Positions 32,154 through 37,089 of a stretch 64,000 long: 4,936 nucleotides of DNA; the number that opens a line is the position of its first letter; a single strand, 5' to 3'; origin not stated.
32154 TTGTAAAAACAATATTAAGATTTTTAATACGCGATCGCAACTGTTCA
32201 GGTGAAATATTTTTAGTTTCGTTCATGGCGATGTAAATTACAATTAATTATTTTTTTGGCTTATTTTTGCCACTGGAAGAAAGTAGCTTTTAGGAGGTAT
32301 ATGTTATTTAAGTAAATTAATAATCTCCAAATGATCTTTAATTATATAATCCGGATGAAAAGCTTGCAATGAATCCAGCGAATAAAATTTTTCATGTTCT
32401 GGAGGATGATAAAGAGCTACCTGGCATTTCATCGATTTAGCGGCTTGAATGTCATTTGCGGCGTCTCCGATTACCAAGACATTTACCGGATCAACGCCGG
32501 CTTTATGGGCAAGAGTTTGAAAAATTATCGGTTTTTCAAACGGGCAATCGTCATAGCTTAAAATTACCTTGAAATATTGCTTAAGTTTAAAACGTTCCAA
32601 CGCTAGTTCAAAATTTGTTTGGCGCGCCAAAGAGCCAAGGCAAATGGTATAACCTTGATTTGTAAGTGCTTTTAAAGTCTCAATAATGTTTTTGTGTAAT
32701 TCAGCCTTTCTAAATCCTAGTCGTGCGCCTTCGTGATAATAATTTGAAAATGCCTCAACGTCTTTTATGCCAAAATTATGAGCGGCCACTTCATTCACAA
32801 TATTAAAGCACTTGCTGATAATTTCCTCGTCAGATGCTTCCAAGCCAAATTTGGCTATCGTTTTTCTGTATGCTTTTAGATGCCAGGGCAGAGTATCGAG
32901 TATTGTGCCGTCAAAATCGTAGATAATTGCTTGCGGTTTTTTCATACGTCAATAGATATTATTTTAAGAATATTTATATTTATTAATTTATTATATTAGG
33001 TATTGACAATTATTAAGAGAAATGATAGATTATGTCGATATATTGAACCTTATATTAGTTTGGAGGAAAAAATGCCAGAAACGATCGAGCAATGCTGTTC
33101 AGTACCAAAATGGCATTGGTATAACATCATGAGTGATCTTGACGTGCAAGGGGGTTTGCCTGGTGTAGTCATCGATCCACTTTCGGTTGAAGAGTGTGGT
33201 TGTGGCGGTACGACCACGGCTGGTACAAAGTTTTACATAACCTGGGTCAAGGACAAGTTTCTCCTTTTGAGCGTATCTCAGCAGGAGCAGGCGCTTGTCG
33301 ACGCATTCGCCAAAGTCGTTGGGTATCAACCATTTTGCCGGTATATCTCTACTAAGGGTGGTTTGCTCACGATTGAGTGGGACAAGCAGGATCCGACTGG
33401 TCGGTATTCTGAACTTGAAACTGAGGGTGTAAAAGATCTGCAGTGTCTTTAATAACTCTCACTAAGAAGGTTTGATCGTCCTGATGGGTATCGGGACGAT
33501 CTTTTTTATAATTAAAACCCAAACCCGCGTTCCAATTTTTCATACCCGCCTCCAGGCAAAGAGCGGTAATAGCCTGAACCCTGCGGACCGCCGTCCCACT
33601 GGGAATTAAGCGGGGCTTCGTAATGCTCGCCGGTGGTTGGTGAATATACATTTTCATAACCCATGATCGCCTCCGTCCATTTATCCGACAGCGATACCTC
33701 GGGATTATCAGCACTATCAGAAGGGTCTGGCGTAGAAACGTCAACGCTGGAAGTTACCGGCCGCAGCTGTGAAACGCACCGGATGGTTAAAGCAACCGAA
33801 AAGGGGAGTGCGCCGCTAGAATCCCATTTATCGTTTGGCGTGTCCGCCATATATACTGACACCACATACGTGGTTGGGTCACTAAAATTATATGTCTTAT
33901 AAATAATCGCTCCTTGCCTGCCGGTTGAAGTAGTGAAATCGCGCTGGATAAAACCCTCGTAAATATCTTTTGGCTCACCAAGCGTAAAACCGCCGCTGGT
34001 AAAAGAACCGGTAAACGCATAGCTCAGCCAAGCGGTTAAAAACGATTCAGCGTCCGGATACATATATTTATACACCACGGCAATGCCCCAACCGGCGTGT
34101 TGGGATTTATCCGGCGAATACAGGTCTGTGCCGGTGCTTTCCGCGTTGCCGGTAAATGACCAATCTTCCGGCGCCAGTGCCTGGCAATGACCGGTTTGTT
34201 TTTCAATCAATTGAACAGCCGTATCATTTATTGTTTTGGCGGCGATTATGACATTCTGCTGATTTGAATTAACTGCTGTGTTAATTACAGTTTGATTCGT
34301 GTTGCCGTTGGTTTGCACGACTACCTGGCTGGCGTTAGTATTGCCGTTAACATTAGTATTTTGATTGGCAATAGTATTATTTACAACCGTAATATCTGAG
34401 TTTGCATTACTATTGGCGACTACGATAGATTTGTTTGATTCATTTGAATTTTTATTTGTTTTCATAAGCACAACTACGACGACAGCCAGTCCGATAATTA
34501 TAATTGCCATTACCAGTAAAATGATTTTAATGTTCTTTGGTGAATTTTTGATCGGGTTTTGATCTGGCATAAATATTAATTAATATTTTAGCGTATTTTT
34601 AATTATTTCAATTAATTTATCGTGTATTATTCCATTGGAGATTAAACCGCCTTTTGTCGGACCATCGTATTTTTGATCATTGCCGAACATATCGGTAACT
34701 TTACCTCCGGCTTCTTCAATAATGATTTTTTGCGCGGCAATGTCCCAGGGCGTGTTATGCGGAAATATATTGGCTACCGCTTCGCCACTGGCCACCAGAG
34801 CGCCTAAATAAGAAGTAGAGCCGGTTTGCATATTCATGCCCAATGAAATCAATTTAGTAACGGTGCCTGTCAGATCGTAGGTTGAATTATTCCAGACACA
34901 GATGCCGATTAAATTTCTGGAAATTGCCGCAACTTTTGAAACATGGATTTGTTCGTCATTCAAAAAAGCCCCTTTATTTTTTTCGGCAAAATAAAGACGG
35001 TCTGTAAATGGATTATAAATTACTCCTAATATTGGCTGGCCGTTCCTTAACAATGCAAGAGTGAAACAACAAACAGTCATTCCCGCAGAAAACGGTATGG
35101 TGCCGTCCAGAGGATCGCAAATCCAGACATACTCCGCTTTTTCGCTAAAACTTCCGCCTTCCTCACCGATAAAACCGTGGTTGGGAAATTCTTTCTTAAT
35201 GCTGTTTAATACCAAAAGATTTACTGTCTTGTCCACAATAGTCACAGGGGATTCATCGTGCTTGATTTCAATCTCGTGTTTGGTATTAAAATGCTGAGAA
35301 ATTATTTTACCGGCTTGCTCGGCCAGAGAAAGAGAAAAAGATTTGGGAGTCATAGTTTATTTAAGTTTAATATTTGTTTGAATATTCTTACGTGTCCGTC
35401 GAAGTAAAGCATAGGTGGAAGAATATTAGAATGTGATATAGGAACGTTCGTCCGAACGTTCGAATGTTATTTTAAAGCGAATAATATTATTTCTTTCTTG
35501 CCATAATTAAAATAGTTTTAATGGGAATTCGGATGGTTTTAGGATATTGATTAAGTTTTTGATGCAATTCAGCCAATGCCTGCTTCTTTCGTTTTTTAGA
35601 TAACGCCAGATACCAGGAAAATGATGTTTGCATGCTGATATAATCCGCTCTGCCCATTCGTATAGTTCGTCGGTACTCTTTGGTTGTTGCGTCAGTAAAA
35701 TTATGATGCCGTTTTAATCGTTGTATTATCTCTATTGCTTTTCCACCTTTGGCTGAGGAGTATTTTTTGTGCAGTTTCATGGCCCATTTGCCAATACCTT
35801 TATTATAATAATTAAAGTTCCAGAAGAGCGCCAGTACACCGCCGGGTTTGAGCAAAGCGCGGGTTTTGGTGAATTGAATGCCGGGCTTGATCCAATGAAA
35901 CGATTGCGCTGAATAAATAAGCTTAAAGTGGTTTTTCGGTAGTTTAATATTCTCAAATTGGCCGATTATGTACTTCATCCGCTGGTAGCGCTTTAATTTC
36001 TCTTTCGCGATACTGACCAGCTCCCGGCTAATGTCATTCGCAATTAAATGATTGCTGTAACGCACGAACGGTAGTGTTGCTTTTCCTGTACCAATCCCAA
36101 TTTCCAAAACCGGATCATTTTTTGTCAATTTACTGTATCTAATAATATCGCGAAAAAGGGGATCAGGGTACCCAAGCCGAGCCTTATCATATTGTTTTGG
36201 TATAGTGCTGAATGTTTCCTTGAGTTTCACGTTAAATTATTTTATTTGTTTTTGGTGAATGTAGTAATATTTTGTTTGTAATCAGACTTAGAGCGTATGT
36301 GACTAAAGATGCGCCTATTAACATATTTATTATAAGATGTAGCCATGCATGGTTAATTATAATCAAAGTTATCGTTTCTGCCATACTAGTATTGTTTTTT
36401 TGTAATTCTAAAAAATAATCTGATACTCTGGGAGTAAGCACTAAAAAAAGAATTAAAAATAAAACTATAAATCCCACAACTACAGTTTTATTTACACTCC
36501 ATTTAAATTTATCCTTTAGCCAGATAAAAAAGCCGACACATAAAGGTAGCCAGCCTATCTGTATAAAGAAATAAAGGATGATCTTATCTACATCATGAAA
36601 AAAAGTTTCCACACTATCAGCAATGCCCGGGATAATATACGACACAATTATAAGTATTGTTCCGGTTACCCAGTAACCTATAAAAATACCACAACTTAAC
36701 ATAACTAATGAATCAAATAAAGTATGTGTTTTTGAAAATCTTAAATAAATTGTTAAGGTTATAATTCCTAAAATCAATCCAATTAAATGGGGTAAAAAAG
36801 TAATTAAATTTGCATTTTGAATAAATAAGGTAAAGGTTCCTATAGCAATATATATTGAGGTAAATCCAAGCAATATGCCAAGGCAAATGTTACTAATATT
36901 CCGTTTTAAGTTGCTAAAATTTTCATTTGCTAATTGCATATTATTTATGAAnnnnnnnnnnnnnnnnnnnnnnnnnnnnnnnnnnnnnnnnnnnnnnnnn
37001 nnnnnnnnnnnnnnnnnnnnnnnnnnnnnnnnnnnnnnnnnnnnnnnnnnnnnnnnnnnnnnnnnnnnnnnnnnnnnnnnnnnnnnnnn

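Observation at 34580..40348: Integrase-adjacent module of nucleotide-acting enzymes (YfbR-like HD with novel N-domain, NUDIX, SAM-MTase, IMPase-like) and uncharacterised membrane proteins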

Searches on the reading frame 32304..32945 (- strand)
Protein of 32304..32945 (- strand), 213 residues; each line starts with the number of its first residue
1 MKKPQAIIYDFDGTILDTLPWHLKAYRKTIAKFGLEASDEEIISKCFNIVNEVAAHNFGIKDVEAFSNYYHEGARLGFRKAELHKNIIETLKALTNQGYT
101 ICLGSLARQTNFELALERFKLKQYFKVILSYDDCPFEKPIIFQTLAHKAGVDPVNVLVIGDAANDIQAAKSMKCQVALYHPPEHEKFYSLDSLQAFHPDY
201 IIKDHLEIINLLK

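Call 3: search_protein_families(library=pfam, proteins=[window:32304-32945:-], max_evalue=0.01)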
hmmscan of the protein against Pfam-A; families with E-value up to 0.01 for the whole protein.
window:32304-32945:- (213 aa): 5 families
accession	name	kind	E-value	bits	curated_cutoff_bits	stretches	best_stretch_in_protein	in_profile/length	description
PF13419.12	HAD_2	-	1.8e-31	110.1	23.8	1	7-178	1-177/178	Haloacid dehalogenase-like hydrolase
PF00702.32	Hydrolase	-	2.6e-19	70.8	26.4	1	5-171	2-189/191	haloacid dehalogenase-like hydrolase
PF13242.12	Hydrolase_like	-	5.8e-07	29.8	22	1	139-204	7-71/75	HAD-hyrolase-like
PF08282.18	Hydrolase_3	-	0.00033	20.9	20.9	0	142-177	192-227/255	haloacid dehalogenase-like hydrolase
PF12710.13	HAD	-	0.00059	20.8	27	1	7-170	1-189/189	haloacid dehalogenase-like hydrolase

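Call 4: search_protein_families(library=ncbifam, proteins=[window:32304-32945:-], max_evalue=0.01)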
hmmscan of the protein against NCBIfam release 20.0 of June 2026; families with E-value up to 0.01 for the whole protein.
window:32304-32945:- (213 aa): 44 families (the best 25 are shown)
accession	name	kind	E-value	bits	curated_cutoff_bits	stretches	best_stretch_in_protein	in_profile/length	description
NF009695.0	PRK13222.1-2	equivalog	1.1e-20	74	225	1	2-210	4-220/226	phosphoglycolate phosphatase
NF009804.0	PRK13288.1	equivalog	1.7e-17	63.6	218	1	5-212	4-210/215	pyrophosphatase PpaX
TIGR02009.1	PGMB-YQAB-SF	subfamily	3.1e-16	60.1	153.35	1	5-175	2-182/186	beta-phosphoglucomutase family hydrolase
TIGR01990.1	bPGM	equivalog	1.1e-14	54.8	189.4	1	5-173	2-180/187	beta-phosphoglucomutase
NF008087.0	PRK10826.1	equivalog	5.1e-14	52.4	191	1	5-176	8-188/222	hexitol phosphatase HxpB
TIGR02253.1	CTE7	subfamily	7.1e-14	52.1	169.75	1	5-208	3-220/221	TIGR02253 family HAD-type hydrolase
NF008000.0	PRK10725.1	equivalog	8e-14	52.2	215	1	5-174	6-180/188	fructose-1-phosphate/6-phosphogluconate phosphatase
TIGR01449.2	PGP_bact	equivalog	2e-13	50.4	180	1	7-179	1-184/213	phosphoglycolate phosphatase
NF009697.0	PRK13222.1-4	equivalog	4.8e-13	49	327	1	3-178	6-193/232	phosphoglycolate phosphatase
NF009694.0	PRK13222.1-1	equivalog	9.5e-13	48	415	1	66-176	98-208/252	phosphoglycolate phosphatase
NF009698.0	PRK13223.1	equivalog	1.6e-11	44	466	1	3-175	12-196/272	phosphoglycolate phosphatase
TIGR02252.1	DREG-2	subfamily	6.1e-11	42.5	155.2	1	83-177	106-202/203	HAD hydrolase, REG-2-like, family IA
NF009699.0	PRK13225.1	equivalog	1.3e-09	38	368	1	5-204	63-259/273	phosphoglycolate phosphatase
TIGR01548.1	HAD-SF-IA-hyp1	hypoth_equivalog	4.8e-09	36.1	140.2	1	68-170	92-195/197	TIGR01548 family HAD-type hydrolase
TIGR01549.1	HAD-SF-IA-v1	subfamily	2.1e-08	34.7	23.3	1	106-171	82-147/149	HAD-IA family hydrolase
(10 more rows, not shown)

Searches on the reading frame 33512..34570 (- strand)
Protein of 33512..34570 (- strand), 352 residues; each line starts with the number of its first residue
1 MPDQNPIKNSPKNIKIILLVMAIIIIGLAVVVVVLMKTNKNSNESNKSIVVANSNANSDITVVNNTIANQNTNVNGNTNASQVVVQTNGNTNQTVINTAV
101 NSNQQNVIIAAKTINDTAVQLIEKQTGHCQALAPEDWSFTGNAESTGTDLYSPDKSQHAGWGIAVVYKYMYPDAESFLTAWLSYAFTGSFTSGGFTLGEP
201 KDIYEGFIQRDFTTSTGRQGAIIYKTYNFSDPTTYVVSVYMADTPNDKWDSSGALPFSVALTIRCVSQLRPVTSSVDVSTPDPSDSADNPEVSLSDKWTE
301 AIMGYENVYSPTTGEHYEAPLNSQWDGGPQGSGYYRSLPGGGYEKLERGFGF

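Call 3: search_protein_families(library=pfam, proteins=[window:33512-34570:-], max_evalue=0.01)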
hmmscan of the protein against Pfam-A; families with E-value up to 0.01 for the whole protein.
window:33512-34570:- (352 aa): 0 families

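Call 4: search_protein_families(library=ncbifam, proteins=[window:33512-34570:-], max_evalue=0.01)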
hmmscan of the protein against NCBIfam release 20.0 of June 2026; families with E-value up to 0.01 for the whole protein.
window:33512-34570:- (352 aa): 0 families

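Call 20: search_protein_families(library=padloc, proteins=[window:33512-34570:-], max_evalue=0.01)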
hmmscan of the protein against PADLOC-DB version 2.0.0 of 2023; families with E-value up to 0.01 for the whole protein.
window:33512-34570:- (352 aa): 0 families

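Call 93: search_protein_families(library=phrogs, proteins=[window:33512-34570:-], max_evalue=0.00001)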
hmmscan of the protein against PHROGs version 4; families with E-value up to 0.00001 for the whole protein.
window:33512-34570:- (352 aa): 0 families

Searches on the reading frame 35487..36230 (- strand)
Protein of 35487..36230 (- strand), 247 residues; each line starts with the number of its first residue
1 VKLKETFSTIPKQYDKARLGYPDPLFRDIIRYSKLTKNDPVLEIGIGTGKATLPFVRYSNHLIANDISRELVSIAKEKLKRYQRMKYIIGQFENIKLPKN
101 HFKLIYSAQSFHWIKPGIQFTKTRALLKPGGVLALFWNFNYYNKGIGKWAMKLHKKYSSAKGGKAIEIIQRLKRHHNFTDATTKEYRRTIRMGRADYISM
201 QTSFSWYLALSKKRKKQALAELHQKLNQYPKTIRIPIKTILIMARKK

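Call 3: search_protein_families(library=pfam, proteins=[window:35487-36230:-], max_evalue=0.01)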
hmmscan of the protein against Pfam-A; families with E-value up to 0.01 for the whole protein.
window:35487-36230:- (247 aa): 7 families
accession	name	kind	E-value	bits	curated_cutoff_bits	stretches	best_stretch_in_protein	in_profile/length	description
PF13649.12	Methyltransf_25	-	8.9e-16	58.8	27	1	41-131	1-97/97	Methyltransferase domain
PF08241.18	Methyltransf_11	-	2.1e-15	57.6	21.2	1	42-134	1-94/95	Methyltransferase domain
PF08242.18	Methyltransf_12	-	8.2e-10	39.7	30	1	42-133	1-98/98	Methyltransferase domain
PF00398.26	RrnaAD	-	1.3e-07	31.5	24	1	27-103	20-100/263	Ribosomal RNA adenine dimethylase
PF13847.12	Methyltransf_31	-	6.2e-07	29.6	27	1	36-134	2-108/145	Methyltransferase domain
PF13489.12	Methyltransf_23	-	2e-06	28.1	27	1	26-135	10-116/164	Methyltransferase domain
PF01135.25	PCMT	-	0.0052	17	20.3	0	30-87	66-126/210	Protein-L-isoaspartate(D-aspartate) O-methyltransferase (PCMT)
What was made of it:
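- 35487..36230 (-): Class I SAM-dependent methyltransferase (247 aa), small-molecule type. Methyltransf_25/11/12 (call 3).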

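Call 4: search_protein_families(library=ncbifam, proteins=[window:35487-36230:-], max_evalue=0.01)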
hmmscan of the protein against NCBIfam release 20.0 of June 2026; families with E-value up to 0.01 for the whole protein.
window:35487-36230:- (247 aa): 30 families (the best 25 are shown)
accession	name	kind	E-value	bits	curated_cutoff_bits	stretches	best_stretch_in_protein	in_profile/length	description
TIGR02072.1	BioC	equivalog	1.9e-14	54.1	184.95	1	34-135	31-132/244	malonyl-ACP O-methyltransferase BioC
NF000499.2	Erm23S_rRNA_broad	equivalog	9.6e-11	41.5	212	1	26-105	12-91/244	23S ribosomal RNA methyltransferase Erm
NF043040.1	corrin_prot_MT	hypoth_equivalog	2.4e-09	37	180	1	11-134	12-146/216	corrinoid protein-associated methyltransferase CpaM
TIGR00755.1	ksgA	equivalog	1.5e-08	34.3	171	1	26-102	18-94/256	16S rRNA (adenine(1518)-N(6)/adenine(1519)-N(6))-dimethyltransferase RsmA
NF012222.1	erm_A_23S_MT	exception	2.1e-07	30.7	475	1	27-109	20-102/243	23S rRNA (adenine(2058)-N(6))-methyltransferase Erm(A)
NF001244.0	PRK00216.1-5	equivalog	2.5e-07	30.2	216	1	3-105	10-122/236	bifunctional demethylmenaquinone methyltransferase/2-methoxy-6-polyprenyl-1,4-benzoquinol methylase UbiE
TIGR01934.1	MenG_MenH_UbiE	subfamily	3.3e-07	29.8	158.35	1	6-107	4-112/223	ubiquinone/menaquinone biosynthesis methyltransferase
TIGR00740.1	TIGR00740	equivalog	3.6e-07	30.1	193.3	1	38-177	54-201/239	carboxy-S-adenosyl-L-methionine synthase CmoA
NF041820.1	daptide_MTase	equivalog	1e-06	28.4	175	1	37-83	36-82/243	daptide-type RiPP biosynthesis methyltransferase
NF000337.1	erm_SHROVE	exception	5.5e-06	25.9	320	1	28-105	19-96/248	ErmE/ErmH/ErmO/ErmR family 23S rRNA (adenine(2058)-N(6))-methyltransferase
NF002463.0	PRK01683.1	equivalog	6.9e-06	25.8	297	1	33-140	27-133/258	trans-aconitate 2-methyltransferase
NF012219.1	erm_C_23S_MT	exception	1.1e-05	25.2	530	1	29-108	22-101/244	23S rRNA (adenine(2058)-N(6))-methyltransferase Erm(C)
NF012223.0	erm_F_23S_MT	exception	2e-05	24.1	575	1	23-105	19-101/266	23S rRNA (adenine(2058)-N(6))-methyltransferase Erm(F)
NF045882.1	PLipidMtase_Leg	equivalog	3.5e-05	23.7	390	1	35-106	40-113/207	phospholipid N-methyltransferase PmtA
NF007610.0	PRK10258.1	equivalog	5.3e-05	22.7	342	1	38-134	43-137/251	malonyl-ACP O-methyltransferase BioC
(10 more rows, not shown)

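Call 20: search_protein_families(library=padloc, proteins=[window:35487-36230:-], max_evalue=0.01)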
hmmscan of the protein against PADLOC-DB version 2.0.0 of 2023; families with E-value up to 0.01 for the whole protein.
window:35487-36230:- (247 aa): 2 families
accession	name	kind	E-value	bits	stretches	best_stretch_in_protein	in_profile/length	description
PDLC04134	mad2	-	2.6e-16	57.5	1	21-140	275-399/492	mads_2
PDLC03350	MTase_II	-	0.0014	16.1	1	20-85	233-301/312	Type II methyltransferase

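Call 85: search_solved_structures(query=window:35487-36230:-, max_evalue=0.00001)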
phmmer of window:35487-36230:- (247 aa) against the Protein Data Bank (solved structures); distinct sequences matched with E-value up to 0.00001: 1.
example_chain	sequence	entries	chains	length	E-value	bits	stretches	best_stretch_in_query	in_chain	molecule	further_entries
9e72_A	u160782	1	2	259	2.8e-10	43.2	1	4-150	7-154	HvrF methyltransferase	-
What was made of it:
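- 35487..36230 (-): The best solved relative is the HvrF MTase, E 2.8e-10 (call 85).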

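Call 93: search_protein_families(library=phrogs, proteins=[window:35487-36230:-], max_evalue=0.00001)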
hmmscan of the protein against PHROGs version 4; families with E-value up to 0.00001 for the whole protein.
window:35487-36230:- (247 aa): 2 families
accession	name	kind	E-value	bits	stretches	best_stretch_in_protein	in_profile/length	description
phrog_4752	-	other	2.5e-11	44.3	1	38-195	52-220/241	tRNA methyltransferase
phrog_22502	-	other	7e-08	33.5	1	28-188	63-217/276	methyltransferase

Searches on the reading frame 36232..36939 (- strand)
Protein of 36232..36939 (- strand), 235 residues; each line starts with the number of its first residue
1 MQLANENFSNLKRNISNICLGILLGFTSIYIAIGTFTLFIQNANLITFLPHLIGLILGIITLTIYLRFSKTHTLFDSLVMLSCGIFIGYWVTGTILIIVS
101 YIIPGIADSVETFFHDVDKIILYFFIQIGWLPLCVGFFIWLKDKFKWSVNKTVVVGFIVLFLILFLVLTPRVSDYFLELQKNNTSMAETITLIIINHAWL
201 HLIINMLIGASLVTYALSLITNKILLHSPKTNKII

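Call 3: search_protein_families(library=pfam, proteins=[window:36232-36939:-], max_evalue=0.01)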
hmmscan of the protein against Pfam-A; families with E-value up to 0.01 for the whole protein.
window:36232-36939:- (235 aa): 0 families

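Call 4: search_protein_families(library=ncbifam, proteins=[window:36232-36939:-], max_evalue=0.01)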
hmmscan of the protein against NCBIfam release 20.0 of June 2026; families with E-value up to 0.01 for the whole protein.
window:36232-36939:- (235 aa): 0 families

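Call 20: search_protein_families(library=padloc, proteins=[window:36232-36939:-], max_evalue=0.01)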
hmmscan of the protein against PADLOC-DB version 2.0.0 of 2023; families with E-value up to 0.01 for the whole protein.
window:36232-36939:- (235 aa): 0 families

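Call 59: find_homologous_proteins(query=window:36232-36939:-, max_evalue=0.001)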
Query window:36232-36939:- (235 aa): 1 proteins with E <= 0.001 among 1368 candidates.
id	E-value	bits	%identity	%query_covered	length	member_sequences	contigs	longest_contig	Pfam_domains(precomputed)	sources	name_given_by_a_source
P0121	2.1e-143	494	100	100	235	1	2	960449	-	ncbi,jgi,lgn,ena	ncbi:MAG: hypothetical protein WCV50_00695 [Patescibacteria group bacterium]|jgi:hypothetical protei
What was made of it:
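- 36232..36939 (-): Orphan membrane protein with 6-7 TM segments (235 aa). The only hit among 5.8 billion proteins is itself (call 59).
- The 7-TM protein is an orphan (call 59).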

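Call 93: search_protein_families(library=phrogs, proteins=[window:36232-36939:-], max_evalue=0.00001)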
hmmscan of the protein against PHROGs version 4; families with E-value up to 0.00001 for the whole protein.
window:36232-36939:- (235 aa): 0 families
